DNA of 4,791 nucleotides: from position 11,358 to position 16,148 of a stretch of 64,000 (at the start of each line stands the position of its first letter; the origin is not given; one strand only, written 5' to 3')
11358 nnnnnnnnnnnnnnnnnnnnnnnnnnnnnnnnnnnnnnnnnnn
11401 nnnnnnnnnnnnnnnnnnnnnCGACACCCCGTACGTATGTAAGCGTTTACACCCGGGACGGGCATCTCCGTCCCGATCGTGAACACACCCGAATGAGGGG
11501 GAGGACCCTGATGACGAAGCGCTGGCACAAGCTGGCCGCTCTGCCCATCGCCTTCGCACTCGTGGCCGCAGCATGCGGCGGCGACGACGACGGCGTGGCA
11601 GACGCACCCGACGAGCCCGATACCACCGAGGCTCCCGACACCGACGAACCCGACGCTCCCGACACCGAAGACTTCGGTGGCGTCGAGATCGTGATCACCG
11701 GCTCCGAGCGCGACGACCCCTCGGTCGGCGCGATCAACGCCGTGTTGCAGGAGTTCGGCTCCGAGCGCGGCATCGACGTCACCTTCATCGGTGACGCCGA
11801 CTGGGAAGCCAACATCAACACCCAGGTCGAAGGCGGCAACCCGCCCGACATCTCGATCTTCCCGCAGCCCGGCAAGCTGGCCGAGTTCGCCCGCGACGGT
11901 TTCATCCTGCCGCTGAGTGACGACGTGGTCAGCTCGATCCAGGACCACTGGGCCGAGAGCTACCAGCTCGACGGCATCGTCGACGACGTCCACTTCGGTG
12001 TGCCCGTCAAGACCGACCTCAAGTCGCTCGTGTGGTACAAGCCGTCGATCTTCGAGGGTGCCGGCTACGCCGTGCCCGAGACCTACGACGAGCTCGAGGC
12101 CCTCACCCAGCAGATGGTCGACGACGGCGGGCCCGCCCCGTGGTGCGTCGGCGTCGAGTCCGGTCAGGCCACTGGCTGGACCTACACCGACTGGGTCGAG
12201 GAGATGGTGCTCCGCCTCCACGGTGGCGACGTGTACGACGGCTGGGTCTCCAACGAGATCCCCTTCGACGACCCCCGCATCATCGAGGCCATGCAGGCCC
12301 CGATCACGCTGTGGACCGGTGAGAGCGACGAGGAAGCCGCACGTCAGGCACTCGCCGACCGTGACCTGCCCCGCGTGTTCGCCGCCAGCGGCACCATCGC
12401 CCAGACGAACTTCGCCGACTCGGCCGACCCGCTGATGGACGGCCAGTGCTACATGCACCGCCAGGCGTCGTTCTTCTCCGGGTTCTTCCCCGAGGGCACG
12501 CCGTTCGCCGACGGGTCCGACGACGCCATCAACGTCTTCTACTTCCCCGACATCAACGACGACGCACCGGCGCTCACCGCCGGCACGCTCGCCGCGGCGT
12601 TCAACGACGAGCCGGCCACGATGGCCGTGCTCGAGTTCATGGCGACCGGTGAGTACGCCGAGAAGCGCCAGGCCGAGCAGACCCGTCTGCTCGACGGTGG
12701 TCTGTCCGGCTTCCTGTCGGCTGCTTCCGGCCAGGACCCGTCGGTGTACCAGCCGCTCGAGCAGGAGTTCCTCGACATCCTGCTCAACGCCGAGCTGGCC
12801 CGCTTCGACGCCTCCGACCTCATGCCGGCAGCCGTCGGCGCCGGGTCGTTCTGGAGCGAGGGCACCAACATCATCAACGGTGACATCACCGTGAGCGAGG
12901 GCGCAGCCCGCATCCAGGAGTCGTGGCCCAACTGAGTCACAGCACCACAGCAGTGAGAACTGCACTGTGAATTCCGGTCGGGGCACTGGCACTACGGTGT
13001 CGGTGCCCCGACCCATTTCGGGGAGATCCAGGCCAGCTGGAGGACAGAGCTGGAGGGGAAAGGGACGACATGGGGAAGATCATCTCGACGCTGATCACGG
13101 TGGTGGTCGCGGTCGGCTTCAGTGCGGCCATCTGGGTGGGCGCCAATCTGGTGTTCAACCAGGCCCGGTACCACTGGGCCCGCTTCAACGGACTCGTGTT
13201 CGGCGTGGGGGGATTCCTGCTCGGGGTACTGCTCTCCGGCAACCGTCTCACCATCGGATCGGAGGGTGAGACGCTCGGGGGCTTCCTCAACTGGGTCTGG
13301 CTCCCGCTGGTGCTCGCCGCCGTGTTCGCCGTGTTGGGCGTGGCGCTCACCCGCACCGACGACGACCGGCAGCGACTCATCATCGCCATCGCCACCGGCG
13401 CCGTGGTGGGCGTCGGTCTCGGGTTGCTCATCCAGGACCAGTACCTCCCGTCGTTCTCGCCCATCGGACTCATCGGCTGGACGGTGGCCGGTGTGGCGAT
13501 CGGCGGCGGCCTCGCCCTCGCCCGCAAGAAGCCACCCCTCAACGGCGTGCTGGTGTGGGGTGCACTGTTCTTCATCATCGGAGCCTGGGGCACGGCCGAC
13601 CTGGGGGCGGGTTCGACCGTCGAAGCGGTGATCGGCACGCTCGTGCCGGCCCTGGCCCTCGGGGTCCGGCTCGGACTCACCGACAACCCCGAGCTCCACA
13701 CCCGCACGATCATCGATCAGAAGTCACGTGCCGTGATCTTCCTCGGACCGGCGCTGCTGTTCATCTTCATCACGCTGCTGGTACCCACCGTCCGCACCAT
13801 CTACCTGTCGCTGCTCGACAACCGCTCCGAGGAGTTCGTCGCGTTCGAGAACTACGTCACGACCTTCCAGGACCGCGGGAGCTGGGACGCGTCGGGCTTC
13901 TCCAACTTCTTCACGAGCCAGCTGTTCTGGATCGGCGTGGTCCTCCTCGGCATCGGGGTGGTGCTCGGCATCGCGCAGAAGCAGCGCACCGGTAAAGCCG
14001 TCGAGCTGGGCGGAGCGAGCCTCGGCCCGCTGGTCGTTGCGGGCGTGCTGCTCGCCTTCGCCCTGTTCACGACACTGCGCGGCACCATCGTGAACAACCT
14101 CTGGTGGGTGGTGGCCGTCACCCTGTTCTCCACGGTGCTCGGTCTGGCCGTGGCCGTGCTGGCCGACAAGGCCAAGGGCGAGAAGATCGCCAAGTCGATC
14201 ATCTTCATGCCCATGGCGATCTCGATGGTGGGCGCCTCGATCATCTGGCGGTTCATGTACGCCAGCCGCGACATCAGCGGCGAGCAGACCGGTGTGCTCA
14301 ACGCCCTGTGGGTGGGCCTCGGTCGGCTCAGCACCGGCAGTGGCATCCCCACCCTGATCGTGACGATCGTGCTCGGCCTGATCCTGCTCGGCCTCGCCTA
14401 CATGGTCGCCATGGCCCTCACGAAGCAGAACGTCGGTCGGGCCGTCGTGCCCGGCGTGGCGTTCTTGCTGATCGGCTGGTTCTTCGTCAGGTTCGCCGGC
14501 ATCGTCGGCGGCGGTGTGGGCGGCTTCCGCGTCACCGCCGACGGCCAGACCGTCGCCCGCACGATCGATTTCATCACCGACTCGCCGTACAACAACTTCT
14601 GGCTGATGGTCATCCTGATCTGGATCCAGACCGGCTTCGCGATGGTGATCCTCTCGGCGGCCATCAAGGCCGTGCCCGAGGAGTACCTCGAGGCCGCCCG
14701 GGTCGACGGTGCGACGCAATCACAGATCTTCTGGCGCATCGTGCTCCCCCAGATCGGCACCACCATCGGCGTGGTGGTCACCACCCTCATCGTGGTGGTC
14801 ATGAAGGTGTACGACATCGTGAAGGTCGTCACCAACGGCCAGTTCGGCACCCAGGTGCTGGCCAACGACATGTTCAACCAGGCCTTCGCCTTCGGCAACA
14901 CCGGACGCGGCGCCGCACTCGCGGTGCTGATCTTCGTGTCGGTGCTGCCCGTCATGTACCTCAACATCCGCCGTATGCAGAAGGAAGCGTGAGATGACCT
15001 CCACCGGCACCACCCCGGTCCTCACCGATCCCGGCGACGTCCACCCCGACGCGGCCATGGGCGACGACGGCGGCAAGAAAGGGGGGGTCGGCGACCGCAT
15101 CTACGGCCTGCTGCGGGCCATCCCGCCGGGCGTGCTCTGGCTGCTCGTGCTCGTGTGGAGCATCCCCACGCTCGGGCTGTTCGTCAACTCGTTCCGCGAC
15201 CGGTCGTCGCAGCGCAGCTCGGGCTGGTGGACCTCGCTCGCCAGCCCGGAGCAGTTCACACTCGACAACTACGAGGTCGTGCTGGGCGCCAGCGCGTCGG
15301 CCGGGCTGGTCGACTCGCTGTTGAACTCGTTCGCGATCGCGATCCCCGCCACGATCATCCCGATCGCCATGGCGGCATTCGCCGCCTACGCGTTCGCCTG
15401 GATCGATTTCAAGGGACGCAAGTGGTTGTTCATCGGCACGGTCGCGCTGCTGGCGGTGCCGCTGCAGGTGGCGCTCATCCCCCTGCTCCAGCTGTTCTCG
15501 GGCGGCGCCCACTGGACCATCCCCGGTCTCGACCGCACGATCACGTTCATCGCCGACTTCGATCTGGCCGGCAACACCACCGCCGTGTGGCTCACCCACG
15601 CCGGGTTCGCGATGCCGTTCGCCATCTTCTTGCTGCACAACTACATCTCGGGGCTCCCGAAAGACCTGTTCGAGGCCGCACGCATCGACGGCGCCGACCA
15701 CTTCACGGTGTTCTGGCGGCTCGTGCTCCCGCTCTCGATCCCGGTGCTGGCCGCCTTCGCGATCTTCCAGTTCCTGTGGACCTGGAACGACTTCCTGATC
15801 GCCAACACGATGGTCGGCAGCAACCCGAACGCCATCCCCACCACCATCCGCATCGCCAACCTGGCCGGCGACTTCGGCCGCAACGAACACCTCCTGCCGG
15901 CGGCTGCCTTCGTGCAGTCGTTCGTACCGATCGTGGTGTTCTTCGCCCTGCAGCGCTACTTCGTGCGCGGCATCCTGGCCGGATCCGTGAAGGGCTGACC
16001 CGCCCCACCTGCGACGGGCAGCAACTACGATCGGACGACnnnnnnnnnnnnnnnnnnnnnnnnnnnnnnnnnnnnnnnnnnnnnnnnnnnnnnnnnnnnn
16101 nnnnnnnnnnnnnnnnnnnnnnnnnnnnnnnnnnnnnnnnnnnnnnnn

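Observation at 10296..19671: A sugar ABC importer shares an operon with an SsuD-type monooxygenase and an aldo-keto reductase: candidate actinobacterial sulfosugar (sulfoquinovose-like) desulfonation cassette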

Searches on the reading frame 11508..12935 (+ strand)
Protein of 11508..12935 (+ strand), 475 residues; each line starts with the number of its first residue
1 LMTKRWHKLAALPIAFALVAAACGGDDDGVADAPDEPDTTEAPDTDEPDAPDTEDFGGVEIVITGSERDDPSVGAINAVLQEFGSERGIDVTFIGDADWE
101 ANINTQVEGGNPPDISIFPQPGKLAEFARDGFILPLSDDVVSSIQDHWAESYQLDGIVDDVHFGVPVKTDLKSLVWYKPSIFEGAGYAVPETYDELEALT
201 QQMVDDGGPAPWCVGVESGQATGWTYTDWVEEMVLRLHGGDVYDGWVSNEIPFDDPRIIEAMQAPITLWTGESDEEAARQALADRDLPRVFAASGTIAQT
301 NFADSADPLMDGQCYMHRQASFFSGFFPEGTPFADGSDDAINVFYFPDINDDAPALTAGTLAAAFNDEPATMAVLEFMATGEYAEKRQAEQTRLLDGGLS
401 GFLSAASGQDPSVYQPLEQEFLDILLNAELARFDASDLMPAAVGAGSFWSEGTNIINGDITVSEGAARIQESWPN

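Call 3: search_protein_families(library=pfam, proteins=[window:11508-12935:+])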
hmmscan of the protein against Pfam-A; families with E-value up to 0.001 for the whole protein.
window:11508-12935:+ (475 aa): 1 family
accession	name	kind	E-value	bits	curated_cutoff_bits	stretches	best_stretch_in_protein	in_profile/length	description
PF01547.30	SBP_bac_1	-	6e-19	69.6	26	1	75-261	9-183/307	Bacterial extracellular solute-binding protein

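Call 4: search_protein_families(library=ncbifam, proteins=[window:11508-12935:+])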
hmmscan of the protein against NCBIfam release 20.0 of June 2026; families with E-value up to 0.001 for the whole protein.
window:11508-12935:+ (475 aa): 4 families
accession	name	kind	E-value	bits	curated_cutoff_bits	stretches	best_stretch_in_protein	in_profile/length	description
NF007011.0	PRK09474.1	equivalog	0.00036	19.5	291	1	74-207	44-169/396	maltose/maltodextrin ABC transporter substrate-binding protein MalE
NF040930.1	ABC_arch_GlcS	equivalog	0.00037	19.5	500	1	162-262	113-209/444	glucose ABC transporter substrate-binding protein GlcS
TIGR03851.1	chitin_NgcE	equivalog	0.0004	19.4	399.65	1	175-216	165-206/450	N-acetylglucosamine/diacetylchitobiose ABC transporter substrate-binding protein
TIGR03850.1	bind_CPR_0540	equivalog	0.00067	18.4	299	0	78-207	52-195/437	carbohydrate ABC transporter substrate-binding protein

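Call 7: search_solved_structures(query=window:11508-12935:+, max_evalue=0.01, show_alignments=1)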
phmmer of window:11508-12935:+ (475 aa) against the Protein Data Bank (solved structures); distinct sequences matched with E-value up to 0.01: 19.
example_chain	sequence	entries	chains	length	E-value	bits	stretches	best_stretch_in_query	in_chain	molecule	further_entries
3ooa_A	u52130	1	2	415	3.1e-09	39.4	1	68-262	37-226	ABC transporter binding protein AcbH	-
3oo9_A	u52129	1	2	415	3.1e-09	39.4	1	68-263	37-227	ABC transporter binding protein AcbH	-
3oo7_A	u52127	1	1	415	3.2e-09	39.4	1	68-263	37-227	ABC transporter binding protein AcbH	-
3oo8_A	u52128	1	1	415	3.2e-09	39.3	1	68-262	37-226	ABC transporter binding protein AcbH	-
3oo6_A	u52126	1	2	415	3.2e-09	39.3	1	68-262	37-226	ABC transporter binding protein AcbH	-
2hq0_A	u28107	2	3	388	9.2e-09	37.8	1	101-227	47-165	Sugar ABC transporter, sugar-binding protein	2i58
2hfb_A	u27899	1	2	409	9.5e-09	37.8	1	100-227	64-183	Sugar ABC transporter, sugar-binding protein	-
6pql_A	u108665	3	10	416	9.6e-09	37.8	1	100-227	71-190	ABC transporter sugar-binding protein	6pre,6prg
2heu_A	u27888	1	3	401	9.7e-09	37.8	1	101-227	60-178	Sugar ABC transporter, sugar-binding protein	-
2b3b_A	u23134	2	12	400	2.7e-07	33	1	77-263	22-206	glucose-binding protein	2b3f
3vxb_A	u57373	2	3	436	4.9e-07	32.2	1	72-264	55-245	Putative sugar-binding lipoprotein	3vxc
3zkk_A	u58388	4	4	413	4.9e-07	32.1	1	88-248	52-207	XOS BINDING PROTEIN | PUTATIVE SUGAR TRANSPORTER SOLUTE-BINDING PROTEIN | SUGAR TRANSPORTER SOLUTE-BINDING PROTEIN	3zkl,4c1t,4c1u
8art_A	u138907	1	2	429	1.3e-06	30.8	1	77-205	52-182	Putative secreted maltose-binding protein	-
5xpj_A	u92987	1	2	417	3e-05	26.2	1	102-244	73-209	Binding protein component of ABC sugar transporter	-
5dvf_A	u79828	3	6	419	3.1e-05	26.2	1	102-244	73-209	Binding protein component of ABC sugar transporter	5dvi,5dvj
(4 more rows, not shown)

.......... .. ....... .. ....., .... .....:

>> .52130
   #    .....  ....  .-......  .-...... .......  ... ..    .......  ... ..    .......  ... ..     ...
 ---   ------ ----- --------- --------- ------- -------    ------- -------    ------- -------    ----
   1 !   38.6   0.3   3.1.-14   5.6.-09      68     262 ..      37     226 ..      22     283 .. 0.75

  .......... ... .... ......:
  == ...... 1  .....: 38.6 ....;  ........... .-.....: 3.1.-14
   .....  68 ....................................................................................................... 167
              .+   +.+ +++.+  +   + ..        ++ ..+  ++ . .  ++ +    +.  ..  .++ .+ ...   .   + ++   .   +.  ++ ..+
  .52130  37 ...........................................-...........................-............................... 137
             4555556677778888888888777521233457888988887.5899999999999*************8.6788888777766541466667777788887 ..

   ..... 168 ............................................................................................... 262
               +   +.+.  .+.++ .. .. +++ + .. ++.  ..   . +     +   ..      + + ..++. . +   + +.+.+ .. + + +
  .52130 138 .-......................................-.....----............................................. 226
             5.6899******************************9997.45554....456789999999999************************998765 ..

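Call 56: search_solved_structures(query=window:11511-12935:+, max_evalue=10, show_alignments=0)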
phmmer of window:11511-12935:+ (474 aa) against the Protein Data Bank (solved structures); distinct sequences matched with E-value up to 10: 25.
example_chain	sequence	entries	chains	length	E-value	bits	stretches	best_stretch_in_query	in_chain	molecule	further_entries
3ooa_A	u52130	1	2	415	3e-09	39.5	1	67-262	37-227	ABC transporter binding protein AcbH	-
3oo9_A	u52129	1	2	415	3.1e-09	39.4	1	67-262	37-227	ABC transporter binding protein AcbH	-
3oo7_A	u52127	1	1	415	3.3e-09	39.3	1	67-261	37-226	ABC transporter binding protein AcbH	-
3oo8_A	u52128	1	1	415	3.3e-09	39.3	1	67-261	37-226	ABC transporter binding protein AcbH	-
3oo6_A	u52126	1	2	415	3.3e-09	39.3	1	67-261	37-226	ABC transporter binding protein AcbH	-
2hq0_A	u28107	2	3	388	9.2e-09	37.9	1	100-226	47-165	Sugar ABC transporter, sugar-binding protein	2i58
2hfb_A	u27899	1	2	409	9.5e-09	37.8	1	99-226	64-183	Sugar ABC transporter, sugar-binding protein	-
6pql_A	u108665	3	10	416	9.6e-09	37.8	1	99-226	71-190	ABC transporter sugar-binding protein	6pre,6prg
2heu_A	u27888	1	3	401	9.7e-09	37.8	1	100-226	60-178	Sugar ABC transporter, sugar-binding protein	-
2b3b_A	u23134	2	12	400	2.7e-07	33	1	76-262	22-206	glucose-binding protein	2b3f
3vxb_A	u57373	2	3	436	4.8e-07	32.2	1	71-263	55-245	Putative sugar-binding lipoprotein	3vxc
3zkk_A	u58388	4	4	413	4.9e-07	32.2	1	87-247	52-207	XOS BINDING PROTEIN | PUTATIVE SUGAR TRANSPORTER SOLUTE-BINDING PROTEIN | SUGAR TRANSPORTER SOLUTE-BINDING PROTEIN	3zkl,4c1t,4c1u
8art_A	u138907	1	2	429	1.3e-06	30.8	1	76-204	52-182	Putative secreted maltose-binding protein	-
5xpj_A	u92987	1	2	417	3e-05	26.3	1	101-243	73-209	Binding protein component of ABC sugar transporter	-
5dvf_A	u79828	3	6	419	3.1e-05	26.2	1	101-243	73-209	Binding protein component of ABC sugar transporter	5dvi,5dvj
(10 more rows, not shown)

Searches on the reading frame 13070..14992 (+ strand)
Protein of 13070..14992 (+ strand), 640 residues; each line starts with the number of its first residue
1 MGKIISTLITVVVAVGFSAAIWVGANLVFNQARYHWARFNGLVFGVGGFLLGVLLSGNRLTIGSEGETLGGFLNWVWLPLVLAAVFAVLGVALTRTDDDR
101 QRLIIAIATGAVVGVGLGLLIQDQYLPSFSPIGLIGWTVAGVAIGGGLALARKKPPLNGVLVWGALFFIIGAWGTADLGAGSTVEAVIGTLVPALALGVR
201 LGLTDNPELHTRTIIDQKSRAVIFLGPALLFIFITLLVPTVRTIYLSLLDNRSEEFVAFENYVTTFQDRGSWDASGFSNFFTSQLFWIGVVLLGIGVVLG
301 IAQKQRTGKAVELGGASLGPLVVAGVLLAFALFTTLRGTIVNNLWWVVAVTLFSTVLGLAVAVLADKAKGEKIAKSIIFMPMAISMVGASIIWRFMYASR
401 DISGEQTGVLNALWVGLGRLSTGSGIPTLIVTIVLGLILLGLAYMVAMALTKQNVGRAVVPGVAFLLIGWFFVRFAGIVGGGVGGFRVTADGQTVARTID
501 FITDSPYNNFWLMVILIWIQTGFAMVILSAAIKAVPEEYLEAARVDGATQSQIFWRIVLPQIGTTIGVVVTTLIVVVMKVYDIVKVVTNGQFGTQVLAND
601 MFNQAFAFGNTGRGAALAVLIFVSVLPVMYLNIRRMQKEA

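Call 3: search_protein_families(library=pfam, proteins=[window:13070-14992:+])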
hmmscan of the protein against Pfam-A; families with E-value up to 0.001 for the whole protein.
window:13070-14992:+ (640 aa): 1 family
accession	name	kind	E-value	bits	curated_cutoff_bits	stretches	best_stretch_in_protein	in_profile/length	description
PF00528.27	BPD_transp_1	-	2.3e-12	47.4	26.4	1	422-627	26-170/184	Binding-protein-dependent transport system inner membrane component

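Call 4: search_protein_families(library=ncbifam, proteins=[window:13070-14992:+])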
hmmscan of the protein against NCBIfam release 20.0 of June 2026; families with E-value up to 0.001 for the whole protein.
window:13070-14992:+ (640 aa): 8 families
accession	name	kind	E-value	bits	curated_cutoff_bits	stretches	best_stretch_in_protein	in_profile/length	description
NF040931.1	ABC_arch_GlcT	equivalog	3e-12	46.8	360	1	506-623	140-258/278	glucose ABC transporter permease GlcT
NF040932.1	ABC_arch_GlcU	equivalog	1.1e-07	31.8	340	1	514-581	140-202/272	glucose ABC transporter permease GlcU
TIGR00969.1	3a0106s02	subfamily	2e-06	27.5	240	1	512-630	146-265/272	sulfate ABC transporter permease subunit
NF008232.0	PRK10999.1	equivalog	2.4e-06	26.6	392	1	509-637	375-516/520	maltose ABC transporter permease MalF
NF007044.0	PRK09497.1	equivalog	2.9e-06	26.9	348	1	509-631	150-272/285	spermidine/putrescine ABC transporter permease PotB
NF007852.0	PRK10561.1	equivalog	7.7e-06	25.9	335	1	455-632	113-284/295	sn-glycerol-3-phosphate ABC transporter permease UgpA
NF008210.0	PRK10973.1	equivalog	3e-05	23.8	297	1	512-621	146-255/281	sn-glycerol-3-phosphate ABC transporter permease UgpE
NF008337.0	PRK11123.1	equivalog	0.00066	19.2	277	1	495-562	92-157/238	arginine ABC transporter permease ArtQ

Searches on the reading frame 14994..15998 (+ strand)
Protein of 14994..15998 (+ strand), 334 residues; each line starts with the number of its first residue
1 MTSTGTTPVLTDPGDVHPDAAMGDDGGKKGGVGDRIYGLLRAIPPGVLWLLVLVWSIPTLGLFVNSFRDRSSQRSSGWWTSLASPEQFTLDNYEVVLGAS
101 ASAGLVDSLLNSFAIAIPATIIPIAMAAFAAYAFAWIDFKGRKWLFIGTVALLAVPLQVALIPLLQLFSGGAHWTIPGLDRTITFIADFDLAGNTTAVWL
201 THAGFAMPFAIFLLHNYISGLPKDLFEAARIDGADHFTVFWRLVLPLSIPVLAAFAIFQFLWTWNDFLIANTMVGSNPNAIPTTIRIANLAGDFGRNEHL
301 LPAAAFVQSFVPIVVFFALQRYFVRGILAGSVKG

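Call 3: search_protein_families(library=pfam, proteins=[window:14994-15998:+])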
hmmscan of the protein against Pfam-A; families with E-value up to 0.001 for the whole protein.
window:14994-15998:+ (334 aa): 1 family
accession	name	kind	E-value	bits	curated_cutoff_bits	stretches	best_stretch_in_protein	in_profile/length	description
PF00528.27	BPD_transp_1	-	4.6e-18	66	26.4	1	126-327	4-182/184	Binding-protein-dependent transport system inner membrane component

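Call 4: search_protein_families(library=ncbifam, proteins=[window:14994-15998:+])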
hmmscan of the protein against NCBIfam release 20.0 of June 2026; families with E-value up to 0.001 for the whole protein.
window:14994-15998:+ (334 aa): 20 families
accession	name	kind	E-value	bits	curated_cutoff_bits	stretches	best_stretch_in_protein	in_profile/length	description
NF040932.1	ABC_arch_GlcU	equivalog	5.7e-37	127.8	340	1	47-329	8-266/272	glucose ABC transporter permease GlcU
NF008210.0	PRK10973.1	equivalog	2.6e-24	86.4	297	2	182-328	132-277/281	sn-glycerol-3-phosphate ABC transporter permease UgpE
NF008231.0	PRK10998.1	equivalog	2.5e-19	70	261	1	105-334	81-296/296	maltose ABC transporter permease MalG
NF007047.0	PRK09500.1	equivalog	1e-12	48.3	326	1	47-284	10-217/257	spermidine/putrescine ABC transporter permease PotC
NF007044.0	PRK09497.1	equivalog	4.1e-11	42.9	348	1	48-287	17-242/285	spermidine/putrescine ABC transporter permease PotB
TIGR02141.1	modB_ABC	equivalog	3.5e-10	39.9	182.6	1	112-285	3-173/208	molybdate ABC transporter permease subunit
NF011624.0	PRK15050.1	equivalog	1.2e-09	37.7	247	1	81-285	50-251/297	2-aminoethylphosphonate ABC transporter permease subunit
NF008232.0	PRK10999.1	equivalog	8.6e-09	34.6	392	1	205-285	385-465/520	maltose ABC transporter permease MalF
TIGR01581.1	Mo_ABC_porter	hypoth_equivalog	9e-09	35.1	210.3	1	104-267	18-175/225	ABC transporter permease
TIGR03262.1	PhnU2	equivalog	2.6e-08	33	593.25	1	99-284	46-221/546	putative 2-aminoethylphosphonate ABC transporter permease subunit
TIGR02139.1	permease_CysT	equivalog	9.1e-07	28.7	246.1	1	101-259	44-196/265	sulfate ABC transporter permease subunit CysT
NF040839.1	tungstate_WtpB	equivalog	1.9e-06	27.7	340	1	92-267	29-197/251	tungstate ABC transporter permease WtpB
TIGR03226.1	PhnU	equivalog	5.2e-06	26.1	283.45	1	88-285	75-269/311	2-aminoethylphosphonate ABC transporter permease subunit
TIGR00969.1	3a0106s02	subfamily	1.4e-05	24.8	240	1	97-252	51-200/272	sulfate ABC transporter permease subunit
NF043074.1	MMSYN1_0196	equivalog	3.5e-05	23.2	350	1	88-273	49-216/277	spermidine/putrescine ABC transporter permease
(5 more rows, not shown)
